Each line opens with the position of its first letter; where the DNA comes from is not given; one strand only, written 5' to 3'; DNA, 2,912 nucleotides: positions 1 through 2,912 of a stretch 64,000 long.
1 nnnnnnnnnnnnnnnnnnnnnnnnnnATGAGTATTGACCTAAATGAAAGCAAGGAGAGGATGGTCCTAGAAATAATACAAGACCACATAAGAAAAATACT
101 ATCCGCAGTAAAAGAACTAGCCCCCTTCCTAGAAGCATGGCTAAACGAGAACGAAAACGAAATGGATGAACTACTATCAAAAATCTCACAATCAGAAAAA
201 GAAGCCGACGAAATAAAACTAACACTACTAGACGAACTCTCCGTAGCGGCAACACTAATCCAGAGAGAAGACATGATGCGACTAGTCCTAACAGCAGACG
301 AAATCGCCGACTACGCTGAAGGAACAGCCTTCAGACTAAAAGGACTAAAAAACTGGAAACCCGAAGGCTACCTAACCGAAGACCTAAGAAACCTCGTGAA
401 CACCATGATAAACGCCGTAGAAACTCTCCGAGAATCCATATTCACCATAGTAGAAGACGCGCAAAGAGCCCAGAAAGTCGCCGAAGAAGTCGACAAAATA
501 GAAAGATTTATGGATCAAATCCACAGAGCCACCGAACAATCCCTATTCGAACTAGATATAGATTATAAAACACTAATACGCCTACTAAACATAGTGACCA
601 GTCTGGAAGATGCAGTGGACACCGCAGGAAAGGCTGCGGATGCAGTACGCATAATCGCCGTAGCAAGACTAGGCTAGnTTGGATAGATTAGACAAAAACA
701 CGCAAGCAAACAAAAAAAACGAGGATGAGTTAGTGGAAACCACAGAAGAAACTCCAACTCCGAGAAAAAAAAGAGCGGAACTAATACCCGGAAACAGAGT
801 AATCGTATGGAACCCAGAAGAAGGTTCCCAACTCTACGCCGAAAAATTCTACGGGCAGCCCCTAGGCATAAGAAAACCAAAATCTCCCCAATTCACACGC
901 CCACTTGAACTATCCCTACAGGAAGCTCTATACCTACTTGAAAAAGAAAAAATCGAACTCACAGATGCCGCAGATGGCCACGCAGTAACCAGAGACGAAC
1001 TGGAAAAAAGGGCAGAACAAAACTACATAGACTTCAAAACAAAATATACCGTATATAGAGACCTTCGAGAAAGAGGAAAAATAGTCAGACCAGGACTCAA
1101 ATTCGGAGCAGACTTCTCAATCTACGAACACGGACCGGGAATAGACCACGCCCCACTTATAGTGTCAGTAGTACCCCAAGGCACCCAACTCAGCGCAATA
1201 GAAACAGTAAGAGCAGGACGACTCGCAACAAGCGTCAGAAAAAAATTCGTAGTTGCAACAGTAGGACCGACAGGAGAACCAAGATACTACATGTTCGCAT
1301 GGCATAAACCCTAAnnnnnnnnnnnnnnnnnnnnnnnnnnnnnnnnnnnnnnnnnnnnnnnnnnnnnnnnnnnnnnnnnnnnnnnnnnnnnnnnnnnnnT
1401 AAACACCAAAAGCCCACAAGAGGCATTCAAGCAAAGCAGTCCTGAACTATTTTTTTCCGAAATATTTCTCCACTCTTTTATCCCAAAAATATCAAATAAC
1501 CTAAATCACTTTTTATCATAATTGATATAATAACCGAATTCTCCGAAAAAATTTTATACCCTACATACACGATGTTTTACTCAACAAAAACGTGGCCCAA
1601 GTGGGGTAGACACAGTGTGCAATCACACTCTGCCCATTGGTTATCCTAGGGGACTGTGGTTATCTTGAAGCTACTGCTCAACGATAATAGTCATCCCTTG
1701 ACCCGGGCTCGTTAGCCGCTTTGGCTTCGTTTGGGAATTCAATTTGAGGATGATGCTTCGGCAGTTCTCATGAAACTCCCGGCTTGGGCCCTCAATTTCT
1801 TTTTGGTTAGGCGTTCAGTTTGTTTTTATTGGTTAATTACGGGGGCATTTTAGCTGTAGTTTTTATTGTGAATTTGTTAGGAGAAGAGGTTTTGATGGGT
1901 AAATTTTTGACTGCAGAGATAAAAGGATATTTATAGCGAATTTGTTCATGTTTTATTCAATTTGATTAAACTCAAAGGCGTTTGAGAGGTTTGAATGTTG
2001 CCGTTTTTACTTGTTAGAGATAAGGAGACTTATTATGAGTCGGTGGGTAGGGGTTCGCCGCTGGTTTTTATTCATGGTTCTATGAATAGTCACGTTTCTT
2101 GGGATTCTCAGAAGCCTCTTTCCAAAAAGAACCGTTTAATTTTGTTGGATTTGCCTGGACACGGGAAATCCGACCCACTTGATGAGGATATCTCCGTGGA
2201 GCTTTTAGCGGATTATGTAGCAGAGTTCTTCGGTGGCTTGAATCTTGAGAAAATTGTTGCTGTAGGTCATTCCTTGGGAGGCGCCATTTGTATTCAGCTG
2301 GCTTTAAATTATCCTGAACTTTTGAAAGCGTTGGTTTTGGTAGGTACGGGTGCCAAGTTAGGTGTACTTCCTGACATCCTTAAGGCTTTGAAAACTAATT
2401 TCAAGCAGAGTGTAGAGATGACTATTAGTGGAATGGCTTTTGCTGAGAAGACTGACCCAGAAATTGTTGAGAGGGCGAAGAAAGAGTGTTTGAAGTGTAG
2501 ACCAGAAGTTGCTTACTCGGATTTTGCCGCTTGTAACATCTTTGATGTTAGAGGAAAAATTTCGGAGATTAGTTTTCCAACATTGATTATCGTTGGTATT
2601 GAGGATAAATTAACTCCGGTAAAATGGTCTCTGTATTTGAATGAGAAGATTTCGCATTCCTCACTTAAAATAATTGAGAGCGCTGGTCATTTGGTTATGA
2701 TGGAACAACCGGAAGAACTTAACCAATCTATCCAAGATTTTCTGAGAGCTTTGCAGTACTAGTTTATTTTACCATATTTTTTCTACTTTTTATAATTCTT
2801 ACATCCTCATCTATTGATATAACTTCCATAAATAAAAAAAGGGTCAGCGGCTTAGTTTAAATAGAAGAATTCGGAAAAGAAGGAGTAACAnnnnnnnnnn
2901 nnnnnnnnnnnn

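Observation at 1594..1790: tRNA-His(GUG) gene interrupted by four introns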

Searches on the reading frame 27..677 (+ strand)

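Call 7: search_protein_families(library=pfam, proteins=[window:27-677:+])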
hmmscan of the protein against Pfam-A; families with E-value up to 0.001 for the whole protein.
window:27-677:+ (216 aa): 2 families
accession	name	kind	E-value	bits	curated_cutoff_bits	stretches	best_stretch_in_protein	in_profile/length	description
PF01865.21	PhoU_div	-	3.3e-27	95.7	24.4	1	9-212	5-213/214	Protein of unknown function DUF47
PF00512.31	HisKA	-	0.00033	21.1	26.9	0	115-165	8-57/66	His Kinase A (phospho-acceptor) domain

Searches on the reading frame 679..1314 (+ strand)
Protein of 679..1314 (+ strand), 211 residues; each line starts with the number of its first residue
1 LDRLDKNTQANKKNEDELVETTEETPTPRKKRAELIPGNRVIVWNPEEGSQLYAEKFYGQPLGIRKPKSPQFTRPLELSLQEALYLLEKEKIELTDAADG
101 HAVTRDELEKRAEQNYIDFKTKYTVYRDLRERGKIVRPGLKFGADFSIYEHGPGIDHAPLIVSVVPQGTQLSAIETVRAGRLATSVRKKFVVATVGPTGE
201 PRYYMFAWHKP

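Call 7: search_protein_families(library=pfam, proteins=[window:679-1314:+])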
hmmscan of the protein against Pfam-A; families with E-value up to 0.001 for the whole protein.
window:679-1314:+ (211 aa): 2 families
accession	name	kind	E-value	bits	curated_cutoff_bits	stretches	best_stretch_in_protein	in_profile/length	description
PF01974.23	tRNA_int_endo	-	7.9e-28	96.8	27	1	119-200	1-82/85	tRNA intron endonuclease, catalytic C-terminal domain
PF02778.19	tRNA_int_endo_N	-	7.4e-15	54.7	21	1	38-108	7-66/67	tRNA intron endonuclease, N-terminal domain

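Call 27: search_solved_structures(query=window:679-1314:+, show_alignments=4)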
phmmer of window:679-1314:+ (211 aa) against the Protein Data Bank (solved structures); distinct sequences matched with E-value up to 0.001: 24.
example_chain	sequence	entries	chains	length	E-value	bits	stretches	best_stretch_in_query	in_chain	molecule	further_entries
3p1z_B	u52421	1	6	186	8.4e-43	149.9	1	33-211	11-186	tRNA-splicing endonuclease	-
3ajv_B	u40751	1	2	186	2.1e-41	145.3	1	33-211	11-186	tRNA-splicing endonuclease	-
2cv8_A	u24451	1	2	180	6e-35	124.3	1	39-210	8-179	tRNA-splicing endonuclease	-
5x89_A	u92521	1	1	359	4.6e-34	121.4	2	78-208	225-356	EndA-like protein,tRNA-splicing endonuclease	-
2zyz_B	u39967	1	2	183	2.6e-32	115.7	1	38-209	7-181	tRNA-splicing endonuclease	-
3p1y_A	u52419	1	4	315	5.2e-28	101.6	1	49-193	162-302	tRNA-splicing endonuclease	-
1a79_A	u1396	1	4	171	9e-21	78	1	35-211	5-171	TRNA ENDONUCLEASE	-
2gjw_A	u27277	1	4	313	1.2e-19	74.3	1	77-193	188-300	tRNA-splicing endonuclease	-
1r0v_A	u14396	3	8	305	1.3e-19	74.2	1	77-193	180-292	tRNA-intron endonuclease | Putative tRNA-intron endonuclease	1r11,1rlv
4fz2_A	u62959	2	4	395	3.2e-15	59.9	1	39-201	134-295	tRNA intron endonuclease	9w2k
6z9u_A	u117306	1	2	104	1.1e-10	45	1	121-208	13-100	tRNA-splicing endonuclease subunit Sen34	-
8hmz_B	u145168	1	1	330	4.9e-10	42.9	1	121-208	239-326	tRNA-splicing endonuclease subunit Sen34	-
8iss_C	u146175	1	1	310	5.5e-10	42.7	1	121-208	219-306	tRNA-splicing endonuclease subunit Sen34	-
3iey_A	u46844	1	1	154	2.2e-09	40.8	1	76-211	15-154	tRNA-splicing endonuclease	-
7zrz_AP1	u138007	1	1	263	6.3e-09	39.3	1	121-208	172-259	tRNA-splicing endonuclease subunit Sen34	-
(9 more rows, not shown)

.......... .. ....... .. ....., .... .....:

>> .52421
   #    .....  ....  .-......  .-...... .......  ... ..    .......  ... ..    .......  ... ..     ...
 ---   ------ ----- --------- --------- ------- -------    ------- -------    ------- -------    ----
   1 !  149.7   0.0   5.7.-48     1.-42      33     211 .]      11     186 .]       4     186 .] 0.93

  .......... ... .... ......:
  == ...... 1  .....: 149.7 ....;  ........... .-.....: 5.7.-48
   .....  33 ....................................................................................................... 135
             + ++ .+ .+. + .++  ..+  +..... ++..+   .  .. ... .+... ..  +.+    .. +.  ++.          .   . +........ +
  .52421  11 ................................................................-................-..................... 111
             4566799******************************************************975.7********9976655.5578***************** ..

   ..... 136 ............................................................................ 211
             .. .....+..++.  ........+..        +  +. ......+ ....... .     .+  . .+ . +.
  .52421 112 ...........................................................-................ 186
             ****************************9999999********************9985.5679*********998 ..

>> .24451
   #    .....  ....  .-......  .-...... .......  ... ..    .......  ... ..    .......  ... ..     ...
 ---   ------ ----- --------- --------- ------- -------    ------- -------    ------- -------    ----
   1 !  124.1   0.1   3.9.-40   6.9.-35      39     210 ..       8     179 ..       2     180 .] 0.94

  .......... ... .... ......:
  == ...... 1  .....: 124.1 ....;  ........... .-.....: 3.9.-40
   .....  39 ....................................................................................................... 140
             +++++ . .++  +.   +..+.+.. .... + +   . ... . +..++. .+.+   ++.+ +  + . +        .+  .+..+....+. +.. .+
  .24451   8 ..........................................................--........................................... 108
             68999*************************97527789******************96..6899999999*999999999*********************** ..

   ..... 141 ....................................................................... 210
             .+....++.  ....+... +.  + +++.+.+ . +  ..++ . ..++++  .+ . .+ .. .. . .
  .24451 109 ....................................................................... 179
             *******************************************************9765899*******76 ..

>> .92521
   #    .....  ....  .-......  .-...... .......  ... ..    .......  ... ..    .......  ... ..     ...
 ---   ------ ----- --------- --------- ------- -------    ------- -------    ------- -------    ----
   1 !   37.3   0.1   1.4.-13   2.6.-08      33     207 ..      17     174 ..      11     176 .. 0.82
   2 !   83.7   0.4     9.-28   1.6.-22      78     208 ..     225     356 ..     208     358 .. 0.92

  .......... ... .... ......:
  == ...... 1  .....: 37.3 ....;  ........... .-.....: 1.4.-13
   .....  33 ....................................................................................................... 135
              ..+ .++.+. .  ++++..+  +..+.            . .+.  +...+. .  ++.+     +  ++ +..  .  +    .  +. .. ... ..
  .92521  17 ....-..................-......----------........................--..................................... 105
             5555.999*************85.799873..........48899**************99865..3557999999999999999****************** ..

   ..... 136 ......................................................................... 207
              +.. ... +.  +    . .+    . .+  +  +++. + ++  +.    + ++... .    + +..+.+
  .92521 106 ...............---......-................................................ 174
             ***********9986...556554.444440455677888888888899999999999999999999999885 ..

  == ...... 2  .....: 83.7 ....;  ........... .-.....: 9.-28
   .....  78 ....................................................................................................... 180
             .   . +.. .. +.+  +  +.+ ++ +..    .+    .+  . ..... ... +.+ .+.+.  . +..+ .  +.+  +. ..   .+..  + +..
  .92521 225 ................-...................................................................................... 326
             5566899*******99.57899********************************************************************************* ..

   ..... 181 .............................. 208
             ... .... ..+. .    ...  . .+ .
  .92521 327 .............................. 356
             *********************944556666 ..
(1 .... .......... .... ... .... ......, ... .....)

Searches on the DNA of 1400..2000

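Call 6: search_rna_families(source=window, start=1400, end=2000, threshold=evalue, max_evalue=10, show_alignments=3)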
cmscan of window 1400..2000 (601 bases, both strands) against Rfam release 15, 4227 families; matches with E-value up to 10: 5.
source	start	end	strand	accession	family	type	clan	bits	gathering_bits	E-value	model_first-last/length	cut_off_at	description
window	1967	1997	-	RF01354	CRISPR-DR45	Gene; CRISPR;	-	18.9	37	1.8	1-24/24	no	CRISPR RNA direct repeat element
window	1736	1778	-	RF01962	RMST_1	Gene; lncRNA;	-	12.4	40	3.1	24-61/61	no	Rhabdomyosarcoma 2 associated transcript conserved region 1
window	1494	1512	-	RF02129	GNAS-AS1_3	Gene; lncRNA;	-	11.1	42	8.5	1-38/38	no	GNAS antisense RNA 1 conserved region 3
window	1807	1860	-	RF01675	CrcZ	Gene; sRNA;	-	8.5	95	6.3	1-398/398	no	Pseudomonas sRNA CrcZ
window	1563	1856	+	RF01894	PCA3_2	Gene; lncRNA;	-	7.1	100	7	128-409/409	no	Prostate cancer antigen RNA 3 conserved region 2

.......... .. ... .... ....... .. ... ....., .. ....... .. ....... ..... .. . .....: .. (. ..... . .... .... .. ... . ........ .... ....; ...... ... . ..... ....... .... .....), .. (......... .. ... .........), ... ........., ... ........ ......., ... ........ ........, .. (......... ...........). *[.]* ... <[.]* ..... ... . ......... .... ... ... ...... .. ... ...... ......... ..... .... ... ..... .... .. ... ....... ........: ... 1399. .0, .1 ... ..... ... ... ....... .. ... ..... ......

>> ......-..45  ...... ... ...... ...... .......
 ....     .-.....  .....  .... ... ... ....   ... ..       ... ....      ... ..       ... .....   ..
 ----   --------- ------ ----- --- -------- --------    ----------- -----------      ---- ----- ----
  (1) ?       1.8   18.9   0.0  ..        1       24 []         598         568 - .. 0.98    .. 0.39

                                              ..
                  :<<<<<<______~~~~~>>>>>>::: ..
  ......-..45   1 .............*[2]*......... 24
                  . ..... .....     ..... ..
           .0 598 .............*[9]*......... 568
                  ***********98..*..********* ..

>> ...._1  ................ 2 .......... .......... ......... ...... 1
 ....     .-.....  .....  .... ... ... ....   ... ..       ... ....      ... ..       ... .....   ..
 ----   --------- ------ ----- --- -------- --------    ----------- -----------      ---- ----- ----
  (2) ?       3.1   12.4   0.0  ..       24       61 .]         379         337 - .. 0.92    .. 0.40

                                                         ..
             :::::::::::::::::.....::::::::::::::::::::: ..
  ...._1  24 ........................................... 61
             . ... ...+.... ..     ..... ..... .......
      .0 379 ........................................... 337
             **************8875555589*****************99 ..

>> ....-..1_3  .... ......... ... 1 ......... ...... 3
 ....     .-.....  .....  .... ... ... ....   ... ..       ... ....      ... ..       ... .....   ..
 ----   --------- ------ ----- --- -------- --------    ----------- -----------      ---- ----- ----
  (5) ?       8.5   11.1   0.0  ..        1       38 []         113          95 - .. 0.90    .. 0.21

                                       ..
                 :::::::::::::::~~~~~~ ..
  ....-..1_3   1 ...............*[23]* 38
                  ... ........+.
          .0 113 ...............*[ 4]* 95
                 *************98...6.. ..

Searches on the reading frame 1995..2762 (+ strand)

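Call 7: search_protein_families(library=pfam, proteins=[window:1995-2762:+])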
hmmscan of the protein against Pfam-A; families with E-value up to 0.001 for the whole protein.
window:1995-2762:+ (255 aa): 4 families
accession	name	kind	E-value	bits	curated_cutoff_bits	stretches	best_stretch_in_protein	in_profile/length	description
PF00561.26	Abhydrolase_1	-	2.9e-27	96.3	25.8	1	22-122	2-103/245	alpha/beta hydrolase fold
PF12697.13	Abhydrolase_6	-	3.8e-22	80.4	26.3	1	23-243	1-215/217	Alpha/beta hydrolase family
PF12146.15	Hydrolase_4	-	5.4e-15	55.8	27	1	49-238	35-238/239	Serine aminopeptidase, S33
PF03096.20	Ndr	-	2.1e-10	40.2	23.3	1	35-252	45-278/283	Ndr family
